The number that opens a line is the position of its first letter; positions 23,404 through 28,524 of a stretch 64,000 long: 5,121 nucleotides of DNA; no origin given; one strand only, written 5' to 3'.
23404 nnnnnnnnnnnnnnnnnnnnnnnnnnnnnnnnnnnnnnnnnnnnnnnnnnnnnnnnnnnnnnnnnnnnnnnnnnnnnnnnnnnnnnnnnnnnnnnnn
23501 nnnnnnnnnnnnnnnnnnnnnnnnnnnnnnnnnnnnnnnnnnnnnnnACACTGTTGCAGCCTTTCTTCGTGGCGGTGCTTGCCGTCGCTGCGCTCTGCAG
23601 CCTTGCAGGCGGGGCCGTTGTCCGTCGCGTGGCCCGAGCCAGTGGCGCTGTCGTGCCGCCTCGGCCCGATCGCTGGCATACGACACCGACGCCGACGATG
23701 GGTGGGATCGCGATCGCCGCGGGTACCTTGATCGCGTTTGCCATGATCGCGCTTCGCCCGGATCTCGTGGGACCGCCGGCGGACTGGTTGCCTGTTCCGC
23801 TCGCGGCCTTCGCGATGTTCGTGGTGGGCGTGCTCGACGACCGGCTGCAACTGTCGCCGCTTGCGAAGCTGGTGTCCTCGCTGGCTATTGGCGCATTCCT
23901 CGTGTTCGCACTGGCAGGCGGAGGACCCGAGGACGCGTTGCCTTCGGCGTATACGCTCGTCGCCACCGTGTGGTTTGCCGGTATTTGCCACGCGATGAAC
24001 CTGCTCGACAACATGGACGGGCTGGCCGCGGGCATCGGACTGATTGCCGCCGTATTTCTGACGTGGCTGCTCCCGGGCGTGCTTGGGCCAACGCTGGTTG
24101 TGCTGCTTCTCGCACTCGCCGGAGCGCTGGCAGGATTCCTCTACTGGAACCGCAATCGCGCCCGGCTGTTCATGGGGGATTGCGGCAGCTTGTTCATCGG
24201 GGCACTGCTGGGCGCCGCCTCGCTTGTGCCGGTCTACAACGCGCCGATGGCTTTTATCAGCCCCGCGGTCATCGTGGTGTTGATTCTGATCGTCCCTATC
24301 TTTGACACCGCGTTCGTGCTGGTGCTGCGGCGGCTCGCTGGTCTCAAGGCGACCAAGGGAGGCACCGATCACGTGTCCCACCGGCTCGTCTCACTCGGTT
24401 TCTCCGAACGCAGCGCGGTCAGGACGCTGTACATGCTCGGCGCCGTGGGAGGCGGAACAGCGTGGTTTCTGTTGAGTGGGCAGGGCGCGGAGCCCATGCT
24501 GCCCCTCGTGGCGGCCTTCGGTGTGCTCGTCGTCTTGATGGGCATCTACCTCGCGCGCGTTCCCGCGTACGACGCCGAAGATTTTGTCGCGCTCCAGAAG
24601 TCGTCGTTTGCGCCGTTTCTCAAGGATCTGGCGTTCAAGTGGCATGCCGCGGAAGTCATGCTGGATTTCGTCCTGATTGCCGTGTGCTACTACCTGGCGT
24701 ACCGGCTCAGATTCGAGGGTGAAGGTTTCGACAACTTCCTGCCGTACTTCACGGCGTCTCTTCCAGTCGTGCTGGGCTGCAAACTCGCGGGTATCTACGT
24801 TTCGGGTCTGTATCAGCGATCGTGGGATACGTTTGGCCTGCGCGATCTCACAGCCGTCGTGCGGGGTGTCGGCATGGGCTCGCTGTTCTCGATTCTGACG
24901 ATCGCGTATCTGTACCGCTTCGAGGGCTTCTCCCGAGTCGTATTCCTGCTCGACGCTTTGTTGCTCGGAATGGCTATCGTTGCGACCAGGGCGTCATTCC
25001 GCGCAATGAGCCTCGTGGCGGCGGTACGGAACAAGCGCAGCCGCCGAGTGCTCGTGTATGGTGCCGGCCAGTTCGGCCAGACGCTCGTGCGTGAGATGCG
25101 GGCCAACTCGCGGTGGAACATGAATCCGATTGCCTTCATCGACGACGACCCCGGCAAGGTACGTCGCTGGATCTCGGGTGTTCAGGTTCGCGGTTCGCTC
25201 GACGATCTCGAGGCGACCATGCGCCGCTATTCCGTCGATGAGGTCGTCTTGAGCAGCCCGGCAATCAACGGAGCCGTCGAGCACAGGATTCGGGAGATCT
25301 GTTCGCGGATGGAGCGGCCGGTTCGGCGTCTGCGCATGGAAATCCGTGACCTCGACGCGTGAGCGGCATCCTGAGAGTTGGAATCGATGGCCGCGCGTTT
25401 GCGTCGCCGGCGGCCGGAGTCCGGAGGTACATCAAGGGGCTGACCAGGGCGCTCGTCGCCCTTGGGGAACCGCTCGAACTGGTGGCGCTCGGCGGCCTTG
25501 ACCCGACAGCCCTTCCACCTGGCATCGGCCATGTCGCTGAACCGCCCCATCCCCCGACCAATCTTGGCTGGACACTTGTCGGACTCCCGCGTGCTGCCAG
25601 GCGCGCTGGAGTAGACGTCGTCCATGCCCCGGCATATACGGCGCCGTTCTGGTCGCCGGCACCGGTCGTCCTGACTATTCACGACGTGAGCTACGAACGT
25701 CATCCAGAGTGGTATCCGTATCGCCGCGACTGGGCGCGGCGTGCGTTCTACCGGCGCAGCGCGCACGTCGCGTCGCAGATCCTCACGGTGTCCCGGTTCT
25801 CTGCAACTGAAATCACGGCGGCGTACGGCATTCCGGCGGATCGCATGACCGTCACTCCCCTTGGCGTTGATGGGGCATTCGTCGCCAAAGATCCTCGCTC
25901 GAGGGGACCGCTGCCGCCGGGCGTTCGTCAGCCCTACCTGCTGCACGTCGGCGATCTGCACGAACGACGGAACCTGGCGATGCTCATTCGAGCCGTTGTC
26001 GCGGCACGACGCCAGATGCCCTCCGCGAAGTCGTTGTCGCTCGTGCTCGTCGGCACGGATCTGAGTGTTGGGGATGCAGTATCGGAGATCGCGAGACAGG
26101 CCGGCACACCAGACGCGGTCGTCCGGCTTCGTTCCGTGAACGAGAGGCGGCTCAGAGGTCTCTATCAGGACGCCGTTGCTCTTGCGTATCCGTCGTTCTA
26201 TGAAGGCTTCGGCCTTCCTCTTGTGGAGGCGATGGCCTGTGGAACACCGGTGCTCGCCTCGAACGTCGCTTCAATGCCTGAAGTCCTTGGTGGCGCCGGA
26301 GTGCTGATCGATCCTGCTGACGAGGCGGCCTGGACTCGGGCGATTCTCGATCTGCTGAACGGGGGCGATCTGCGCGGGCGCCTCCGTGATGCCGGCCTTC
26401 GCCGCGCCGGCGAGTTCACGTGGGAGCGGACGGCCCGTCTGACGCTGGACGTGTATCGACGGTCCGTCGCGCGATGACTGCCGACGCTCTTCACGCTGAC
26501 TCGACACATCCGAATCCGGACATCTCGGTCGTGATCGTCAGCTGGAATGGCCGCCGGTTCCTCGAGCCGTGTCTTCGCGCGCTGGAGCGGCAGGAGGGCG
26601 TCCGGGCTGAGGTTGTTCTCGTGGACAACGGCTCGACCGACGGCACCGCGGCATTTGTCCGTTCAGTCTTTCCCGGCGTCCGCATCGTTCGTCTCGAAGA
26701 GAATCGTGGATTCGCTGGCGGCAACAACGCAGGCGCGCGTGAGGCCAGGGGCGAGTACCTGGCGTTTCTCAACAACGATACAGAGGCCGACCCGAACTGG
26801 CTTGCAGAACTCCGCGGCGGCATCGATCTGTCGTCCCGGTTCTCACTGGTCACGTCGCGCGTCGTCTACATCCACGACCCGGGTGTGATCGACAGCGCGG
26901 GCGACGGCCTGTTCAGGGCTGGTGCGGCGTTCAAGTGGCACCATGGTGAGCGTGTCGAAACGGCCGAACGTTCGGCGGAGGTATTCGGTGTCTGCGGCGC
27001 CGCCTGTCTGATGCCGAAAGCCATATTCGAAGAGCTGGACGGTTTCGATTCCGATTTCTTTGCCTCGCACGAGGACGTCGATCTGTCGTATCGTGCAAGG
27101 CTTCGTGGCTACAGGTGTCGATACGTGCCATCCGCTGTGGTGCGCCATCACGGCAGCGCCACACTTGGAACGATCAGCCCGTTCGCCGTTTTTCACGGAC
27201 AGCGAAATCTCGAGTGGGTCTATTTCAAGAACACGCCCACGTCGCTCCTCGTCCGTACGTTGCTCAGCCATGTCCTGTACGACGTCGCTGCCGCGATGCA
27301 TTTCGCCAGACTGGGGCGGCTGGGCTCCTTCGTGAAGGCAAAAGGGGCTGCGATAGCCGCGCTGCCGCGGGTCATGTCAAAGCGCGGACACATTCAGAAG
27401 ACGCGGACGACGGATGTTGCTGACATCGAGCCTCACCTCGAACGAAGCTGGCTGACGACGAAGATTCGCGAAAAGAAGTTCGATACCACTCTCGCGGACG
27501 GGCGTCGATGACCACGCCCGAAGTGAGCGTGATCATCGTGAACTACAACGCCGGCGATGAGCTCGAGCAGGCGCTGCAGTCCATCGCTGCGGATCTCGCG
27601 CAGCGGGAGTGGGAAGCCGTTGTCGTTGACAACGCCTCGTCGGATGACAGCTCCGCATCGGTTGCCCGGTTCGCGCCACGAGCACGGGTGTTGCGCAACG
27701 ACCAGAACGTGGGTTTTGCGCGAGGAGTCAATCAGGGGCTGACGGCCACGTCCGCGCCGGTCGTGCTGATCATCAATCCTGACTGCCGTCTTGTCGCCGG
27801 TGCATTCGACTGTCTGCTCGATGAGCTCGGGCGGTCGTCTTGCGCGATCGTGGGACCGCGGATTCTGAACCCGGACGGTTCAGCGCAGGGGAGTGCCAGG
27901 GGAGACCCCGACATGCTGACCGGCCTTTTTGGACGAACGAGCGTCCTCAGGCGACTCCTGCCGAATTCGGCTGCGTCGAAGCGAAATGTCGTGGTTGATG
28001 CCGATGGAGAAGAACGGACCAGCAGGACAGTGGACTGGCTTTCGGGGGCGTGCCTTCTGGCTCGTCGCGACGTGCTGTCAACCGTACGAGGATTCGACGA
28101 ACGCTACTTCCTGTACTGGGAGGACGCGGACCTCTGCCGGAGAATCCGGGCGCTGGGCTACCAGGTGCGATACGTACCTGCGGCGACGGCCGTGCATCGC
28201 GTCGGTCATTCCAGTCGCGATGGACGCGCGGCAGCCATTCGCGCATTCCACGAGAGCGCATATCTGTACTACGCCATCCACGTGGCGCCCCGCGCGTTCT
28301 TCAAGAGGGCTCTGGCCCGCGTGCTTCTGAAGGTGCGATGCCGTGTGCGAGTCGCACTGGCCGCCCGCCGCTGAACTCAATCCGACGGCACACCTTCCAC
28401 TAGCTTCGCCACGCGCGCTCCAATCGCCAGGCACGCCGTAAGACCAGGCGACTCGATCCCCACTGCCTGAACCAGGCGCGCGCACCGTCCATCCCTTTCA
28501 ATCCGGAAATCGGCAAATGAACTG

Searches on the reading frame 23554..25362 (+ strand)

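Call 18: search_protein_families(library=pfam, proteins=[window:23554-25362:+], max_evalue=0.01)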
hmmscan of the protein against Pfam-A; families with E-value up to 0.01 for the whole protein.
window:23554-25362:+ (602 aa): 3 families
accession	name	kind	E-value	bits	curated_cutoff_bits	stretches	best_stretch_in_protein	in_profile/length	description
PF00953.26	Glycos_transf_4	-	2.4e-27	96.3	27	1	81-225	4-158/160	Glycosyl transferase family 4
PF13727.12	CoA_binding_3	-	2.9e-13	50.7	25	1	418-570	4-151/175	CoA-binding domain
PF02629.25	CoA_binding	-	0.0046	18.1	22.3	1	496-570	3-73/97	CoA binding domain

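Call 39: search_protein_families(library=ncbifam, proteins=[window:23554-25362:+], max_evalue=0.001)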
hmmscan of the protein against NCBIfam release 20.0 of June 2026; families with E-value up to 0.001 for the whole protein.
window:23554-25362:+ (602 aa): 11 families
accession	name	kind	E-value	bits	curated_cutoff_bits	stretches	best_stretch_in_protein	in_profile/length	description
TIGR03025.1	EPS_sugtrans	subfamily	7e-21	75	295.55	1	369-591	1-219/445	exopolysaccharide biosynthesis polyprenyl glycosylphosphotransferase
TIGR03023.1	WcaJ_sugtrans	equivalog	5.2e-19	68.9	410.75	1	370-588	2-218/453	undecaprenyl-phosphate glucose phosphotransferase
TIGR02380.1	ECA_wecA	exception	1.6e-15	57.1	326.05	1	11-293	6-295/346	UDP-N-acetylglucosamine--undecaprenyl-phosphate N-acetylglucosaminephosphotransferase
NF053644.1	MraY_archaea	equivalog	1.8e-15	57.1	450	1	138-292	187-328/340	pseudomurein biosynthesis MraY family phospho-N-acetylmuramoyl-pentapeptide-transferase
TIGR00445.1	mraY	equivalog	6.2e-13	48.9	192.05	1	129-249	133-267/321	phospho-N-acetylmuramoyl-pentapeptide-transferase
TIGR03022.1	WbaP_sugtrans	subfamily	1.4e-07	31.2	403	1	370-577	4-205/456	undecaprenyl-phosphate galactose phosphotransferase WbaP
TIGR03013.1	EpsB_2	subfamily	1.1e-06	28.1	393.35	1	371-567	3-192/443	TIGR03013 family XrtA/PEP-CTERM system glycosyltransferase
NF003994.0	PRK05472.2-3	equivalog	1.5e-05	24.4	130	1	494-570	84-158/217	redox-sensing transcriptional repressor Rex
NF003996.0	PRK05472.2-5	equivalog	7.6e-05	22.6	138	1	494-569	75-148/209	redox-sensing transcriptional repressor Rex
NF003992.0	PRK05472.2-1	equivalog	0.00012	21.3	226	1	490-571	92-171/249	redox-sensing transcriptional repressor Rex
NF003995.0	PRK05472.2-4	subfamily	0.00049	19.7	126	1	491-570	78-155/213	redox-sensing transcriptional repressor Rex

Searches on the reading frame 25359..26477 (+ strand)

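Call 18: search_protein_families(library=pfam, proteins=[window:25359-26477:+], max_evalue=0.01)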
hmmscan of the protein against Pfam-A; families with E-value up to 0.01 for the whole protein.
window:25359-26477:+ (372 aa): 6 families
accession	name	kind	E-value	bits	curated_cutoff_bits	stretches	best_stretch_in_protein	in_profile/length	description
PF00534.26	Glycos_transf_1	-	1.9e-26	93.1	26.4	1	188-346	12-169/172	Glycosyl transferases group 1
PF13692.12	Glyco_trans_1_4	-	2.1e-25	90.1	27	1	192-334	2-141/142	Glycosyl transferases group 1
PF13439.12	Glyco_transf_4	-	9.7e-21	75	28.5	1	20-171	3-167/170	Glycosyltransferase Family 4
PF20706.3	GT4-conflict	-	8.3e-13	48.5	26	1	167-308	174-318/385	Family 4 Glycosyltransferase in conflict systems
PF13579.12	Glyco_trans_4_4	-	1.1e-12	49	29.7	1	20-169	2-158/158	Glycosyl transferase 4-like domain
PF13524.12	Glyco_trans_1_2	-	0.00094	19.6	25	1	254-361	29-141/144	Glycosyl transferase-like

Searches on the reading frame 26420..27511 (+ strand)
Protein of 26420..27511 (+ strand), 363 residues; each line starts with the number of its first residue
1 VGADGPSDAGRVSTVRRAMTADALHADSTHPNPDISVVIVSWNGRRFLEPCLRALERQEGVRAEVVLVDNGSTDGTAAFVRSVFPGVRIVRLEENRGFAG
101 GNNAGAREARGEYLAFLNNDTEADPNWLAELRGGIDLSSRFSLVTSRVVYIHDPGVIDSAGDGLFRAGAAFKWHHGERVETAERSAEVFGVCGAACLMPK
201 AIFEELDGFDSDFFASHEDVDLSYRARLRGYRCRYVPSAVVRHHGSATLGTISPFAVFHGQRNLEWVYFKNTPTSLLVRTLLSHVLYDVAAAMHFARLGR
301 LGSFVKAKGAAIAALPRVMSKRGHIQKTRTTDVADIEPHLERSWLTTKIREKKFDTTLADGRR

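Call 18: search_protein_families(library=pfam, proteins=[window:26420-27511:+], max_evalue=0.01)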
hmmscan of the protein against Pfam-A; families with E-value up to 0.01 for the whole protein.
window:26420-27511:+ (363 aa): 5 families
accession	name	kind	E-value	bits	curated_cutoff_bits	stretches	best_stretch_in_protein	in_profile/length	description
PF00535.33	Glycos_transf_2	-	9.1e-28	97.7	23.3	1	36-206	1-167/168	Glycosyl transferase family 2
PF13641.12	Glyco_tranf_2_3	-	5.4e-19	69.6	27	1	33-247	1-215/230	Glycosyltransferase like family 2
PF13632.12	Glyco_trans_2_3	-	4.3e-10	40.2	27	1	116-250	4-130/198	Glycosyl transferase family group 2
PF10111.15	Glyco_tranf_2_2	-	4.6e-05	23.5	27.3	1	45-231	12-204/276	Glycosyltransferase like family 2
PF13506.12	Glyco_transf_21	-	0.0009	19.2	21.7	1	105-247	25-158/174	Glycosyl transferase family 21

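Call 39: search_protein_families(library=ncbifam, proteins=[window:26420-27511:+], max_evalue=0.001)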
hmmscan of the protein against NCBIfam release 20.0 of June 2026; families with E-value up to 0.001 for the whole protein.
window:26420-27511:+ (363 aa): 21 families
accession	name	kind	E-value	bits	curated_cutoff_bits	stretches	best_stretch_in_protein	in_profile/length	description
TIGR03965.1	mycofact_glyco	equivalog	4.4e-33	114.9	280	1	29-320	70-358/467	mycofactocin biosynthesis glycosyltransferase MftF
NF041875.1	EPS_EpsD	equivalog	1.2e-18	67.6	370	1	35-244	1-207/325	exopolysaccharide biosynthesis glycosyltransferase EpsD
TIGR04283.1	glyco_like_mftF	equivalog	1.3e-17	64.2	182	1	35-135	1-97/221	TIGR04283 family arsenosugar biosynthesis glycosyltransferase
TIGR03937.1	PgaC_IcaA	equivalog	6.7e-16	58.2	422.3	1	23-126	35-141/407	poly-beta-1,6-N-acetyl-D-glucosamine synthase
NF007482.0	PRK10073.1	equivalog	2.2e-14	53.2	423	1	32-127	5-102/334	glycosyltransferase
NF038302.1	EPS_HpsE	equivalog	4.7e-12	45.5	300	1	34-130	2-106/307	hormogonium polysaccharide biosynthesis glycosyltransferase HpsE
NF047683.1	TeichurnBiosyTuaG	equivalog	1.1e-10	41.6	400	1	32-126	5-102/252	teichuronic acid biosynthesis protein TuaG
NF041394.1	GtaseAglG_Halo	equivalog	1e-08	34.9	440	1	35-214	3-179/304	glucosyl-dolichyl phosphate glucuronosyltransferase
NF050819.1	PolSacchBiosHfsG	equivalog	1.1e-08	34.7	500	1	31-126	10-107/302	polysaccharide biosynthesis protein HfsG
NF045692.1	OglycostaseCruG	equivalog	5.5e-07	28.8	600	1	33-83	41-91/386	2'-O-glycosyltransferase CruG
NF050050.1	ProtGlycPglI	equivalog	7.3e-07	28.8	500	1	33-131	2-104/306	GalNAc(5)-diNAcBac-PP-undecaprenol beta-1,3-glucosyltransferase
NF038299.1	EPS_HpsN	equivalog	4.3e-06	25.9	425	1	33-250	1-227/317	hormogonium polysaccharide biosynthesis glycosyltransferase HpsN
TIGR01556.1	rhamnosyltran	subfamily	5.8e-06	25.7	200.55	1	63-244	22-201/281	rhamnosyltransferase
TIGR04009.1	wcaE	equivalog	2.4e-05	23.7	369.2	1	50-119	21-91/248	colanic acid biosynthesis glycosyltransferase WcaE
TIGR04242.1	nodulat_NodC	equivalog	2.8e-05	23.2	550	0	19-130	34-151/395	chitooligosaccharide synthase NodC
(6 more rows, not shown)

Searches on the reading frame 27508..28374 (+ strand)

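Call 18: search_protein_families(library=pfam, proteins=[window:27508-28374:+], max_evalue=0.01)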
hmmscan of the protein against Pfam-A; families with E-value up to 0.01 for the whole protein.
window:27508-28374:+ (288 aa): 5 families
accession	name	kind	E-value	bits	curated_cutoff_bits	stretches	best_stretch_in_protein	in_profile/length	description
PF00535.33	Glycos_transf_2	-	4.3e-19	69.5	23.3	1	7-124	1-120/168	Glycosyl transferase family 2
PF13641.12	Glyco_tranf_2_3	-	2.1e-12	48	27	1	4-231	1-212/230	Glycosyltransferase like family 2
PF13632.12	Glyco_trans_2_3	-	3.9e-07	30.5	27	1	172-233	67-125/198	Glycosyl transferase family group 2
PF10111.15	Glyco_tranf_2_2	-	0.0004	20.4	27.3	0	8-102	2-101/276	Glycosyltransferase like family 2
PF02709.20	Glyco_transf_7C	-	0.0027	17.7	23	1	180-226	21-69/78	N-terminal domain of galactosyltransferase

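Call 39: search_protein_families(library=ncbifam, proteins=[window:27508-28374:+], max_evalue=0.001)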
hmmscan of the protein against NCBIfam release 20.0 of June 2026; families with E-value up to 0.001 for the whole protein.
window:27508-28374:+ (288 aa): 16 families
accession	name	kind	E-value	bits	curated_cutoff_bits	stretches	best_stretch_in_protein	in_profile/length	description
TIGR03965.1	mycofact_glyco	equivalog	4.1e-25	88.6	280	2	3-123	73-195/467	mycofactocin biosynthesis glycosyltransferase MftF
NF041875.1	EPS_EpsD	equivalog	7.1e-17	61.8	370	2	6-97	1-94/325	exopolysaccharide biosynthesis glycosyltransferase EpsD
TIGR03937.1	PgaC_IcaA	equivalog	8.1e-14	51.4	422.3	1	3-111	44-154/407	poly-beta-1,6-N-acetyl-D-glucosamine synthase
TIGR01556.1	rhamnosyltran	subfamily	7.4e-12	45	200.55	2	170-236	140-206/281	rhamnosyltransferase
TIGR04283.1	glyco_like_mftF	equivalog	3.5e-11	43.1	182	1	6-107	1-97/221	TIGR04283 family arsenosugar biosynthesis glycosyltransferase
NF007482.0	PRK10073.1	equivalog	6.9e-09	35.1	423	1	3-104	5-107/334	glycosyltransferase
NF053739.1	GlytfEpsEBac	equivalog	7.4e-09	35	450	1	4-83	1-83/265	glycosyltransferase EpsE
NF047683.1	TeichurnBiosyTuaG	equivalog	2.6e-08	33.8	400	1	3-93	5-97/252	teichuronic acid biosynthesis protein TuaG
NF050050.1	ProtGlycPglI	equivalog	2.9e-07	30.2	500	1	4-126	2-127/306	GalNAc(5)-diNAcBac-PP-undecaprenol beta-1,3-glucosyltransferase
NF038299.1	EPS_HpsN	equivalog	4.6e-07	29.1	425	1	4-234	1-223/317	hormogonium polysaccharide biosynthesis glycosyltransferase HpsN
NF038302.1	EPS_HpsE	equivalog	1.7e-06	27.3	300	1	5-58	2-57/307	hormogonium polysaccharide biosynthesis glycosyltransferase HpsE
NF045692.1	OglycostaseCruG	equivalog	2.1e-06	26.9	600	0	178-227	203-252/386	2'-O-glycosyltransferase CruG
NF041394.1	GtaseAglG_Halo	equivalog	9.4e-06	25.1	440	0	5-93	2-93/304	glucosyl-dolichyl phosphate glucuronosyltransferase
TIGR03111.1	glyc2_xrt_Gpos1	hypoth_equivalog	3.4e-05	22.8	363.95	1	3-100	48-149/439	TIGR03111 family XrtG-associated glycosyltransferase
NF050113.1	gal_furan_GlfT1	equivalog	9.7e-05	21.8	330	1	7-117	2-115/290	galactofuranosyltransferase GlfT1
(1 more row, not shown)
